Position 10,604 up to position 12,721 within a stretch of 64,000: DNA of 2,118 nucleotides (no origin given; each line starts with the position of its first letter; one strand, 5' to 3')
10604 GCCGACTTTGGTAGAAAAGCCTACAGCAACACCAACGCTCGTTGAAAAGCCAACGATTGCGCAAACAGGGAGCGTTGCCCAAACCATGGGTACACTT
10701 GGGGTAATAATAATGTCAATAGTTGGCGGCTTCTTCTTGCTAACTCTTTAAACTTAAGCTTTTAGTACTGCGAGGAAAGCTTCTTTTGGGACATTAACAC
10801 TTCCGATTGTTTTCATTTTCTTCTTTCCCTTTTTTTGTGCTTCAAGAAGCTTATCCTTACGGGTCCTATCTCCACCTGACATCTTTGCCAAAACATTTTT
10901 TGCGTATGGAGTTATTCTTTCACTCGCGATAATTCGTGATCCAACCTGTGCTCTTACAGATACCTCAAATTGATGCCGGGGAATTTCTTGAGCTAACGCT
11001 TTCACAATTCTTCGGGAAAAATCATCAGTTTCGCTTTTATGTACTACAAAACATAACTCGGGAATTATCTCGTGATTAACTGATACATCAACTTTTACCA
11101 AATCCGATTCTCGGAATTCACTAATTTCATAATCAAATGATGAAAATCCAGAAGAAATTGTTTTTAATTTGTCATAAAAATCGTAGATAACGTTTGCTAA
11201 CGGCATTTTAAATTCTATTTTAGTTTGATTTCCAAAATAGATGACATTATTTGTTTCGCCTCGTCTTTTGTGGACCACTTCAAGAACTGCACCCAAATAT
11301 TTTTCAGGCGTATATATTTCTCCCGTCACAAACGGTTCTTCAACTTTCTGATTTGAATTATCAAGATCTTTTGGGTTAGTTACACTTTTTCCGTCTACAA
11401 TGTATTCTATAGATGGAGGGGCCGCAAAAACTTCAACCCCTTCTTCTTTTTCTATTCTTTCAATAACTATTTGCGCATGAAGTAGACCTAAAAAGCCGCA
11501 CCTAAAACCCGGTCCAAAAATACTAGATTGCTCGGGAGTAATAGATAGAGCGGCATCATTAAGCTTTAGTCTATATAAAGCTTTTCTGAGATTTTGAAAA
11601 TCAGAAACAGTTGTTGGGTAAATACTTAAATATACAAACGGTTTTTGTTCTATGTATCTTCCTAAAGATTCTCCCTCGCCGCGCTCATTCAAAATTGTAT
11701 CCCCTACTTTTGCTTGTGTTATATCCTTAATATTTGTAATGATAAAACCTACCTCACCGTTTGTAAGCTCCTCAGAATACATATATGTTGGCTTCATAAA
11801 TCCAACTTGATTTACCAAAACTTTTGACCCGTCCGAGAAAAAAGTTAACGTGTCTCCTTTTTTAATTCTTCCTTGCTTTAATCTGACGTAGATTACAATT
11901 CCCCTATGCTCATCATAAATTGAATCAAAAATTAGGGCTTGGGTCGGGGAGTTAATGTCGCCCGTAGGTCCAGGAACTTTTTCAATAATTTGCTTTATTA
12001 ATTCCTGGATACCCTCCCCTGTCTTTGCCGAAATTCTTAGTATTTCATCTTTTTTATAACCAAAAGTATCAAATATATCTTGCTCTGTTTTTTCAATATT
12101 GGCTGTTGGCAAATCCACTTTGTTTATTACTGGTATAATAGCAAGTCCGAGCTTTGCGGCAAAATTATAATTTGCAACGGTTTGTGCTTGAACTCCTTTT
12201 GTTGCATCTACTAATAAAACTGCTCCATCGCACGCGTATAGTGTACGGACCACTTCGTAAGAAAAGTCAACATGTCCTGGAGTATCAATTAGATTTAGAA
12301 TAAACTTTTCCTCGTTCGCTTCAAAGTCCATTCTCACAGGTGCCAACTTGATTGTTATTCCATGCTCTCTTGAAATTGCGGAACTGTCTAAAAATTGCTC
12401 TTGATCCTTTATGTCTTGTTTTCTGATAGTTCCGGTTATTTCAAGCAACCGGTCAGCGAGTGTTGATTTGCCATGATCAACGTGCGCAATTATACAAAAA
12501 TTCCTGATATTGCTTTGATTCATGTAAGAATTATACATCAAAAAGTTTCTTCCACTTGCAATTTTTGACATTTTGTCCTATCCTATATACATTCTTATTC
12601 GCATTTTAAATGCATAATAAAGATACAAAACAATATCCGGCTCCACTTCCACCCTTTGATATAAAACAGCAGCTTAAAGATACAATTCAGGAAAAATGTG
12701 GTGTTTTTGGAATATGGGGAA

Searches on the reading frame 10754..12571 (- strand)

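Call 30: search_protein_families(library=pfam, proteins=[window:10754-12571:-], max_evalue=0.001)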
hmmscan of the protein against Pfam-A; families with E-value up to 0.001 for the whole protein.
window:10754-12571:- (605 aa): 8 families
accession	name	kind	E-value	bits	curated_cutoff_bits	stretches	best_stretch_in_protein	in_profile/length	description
PF00009.33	GTP_EFTU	-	1.8e-54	184.6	26.5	1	21-200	2-187/188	Elongation factor Tu GTP binding domain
PF06421.17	LepA_C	-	3.4e-37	127.3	29.7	1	498-604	1-107/107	GTP-binding protein LepA C-terminus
PF00679.30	EFG_C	-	6.3e-19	68.2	27.9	1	410-495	2-87/89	Elongation factor G C-terminus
PF03144.31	GTP_EFTU_D2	-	1.6e-09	38.5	30.3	1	224-293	1-72/73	Elongation factor Tu domain 2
PF10662.15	PduV-EutP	-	1.1e-05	25.6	21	1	90-195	36-141/143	Ethanolamine utilisation - propanediol utilisation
PF22042.2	EF-G_D2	-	0.00037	21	27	1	210-259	2-49/84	Elongation factor G domain 2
PF01926.29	MMR_HSR1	-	0.00037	21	21.9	0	29-151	6-113/113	50S ribosome-binding GTPase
PF14492.12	EFG_III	-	0.00081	19.8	27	0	310-382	3-72/75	Elongation Factor G, domain III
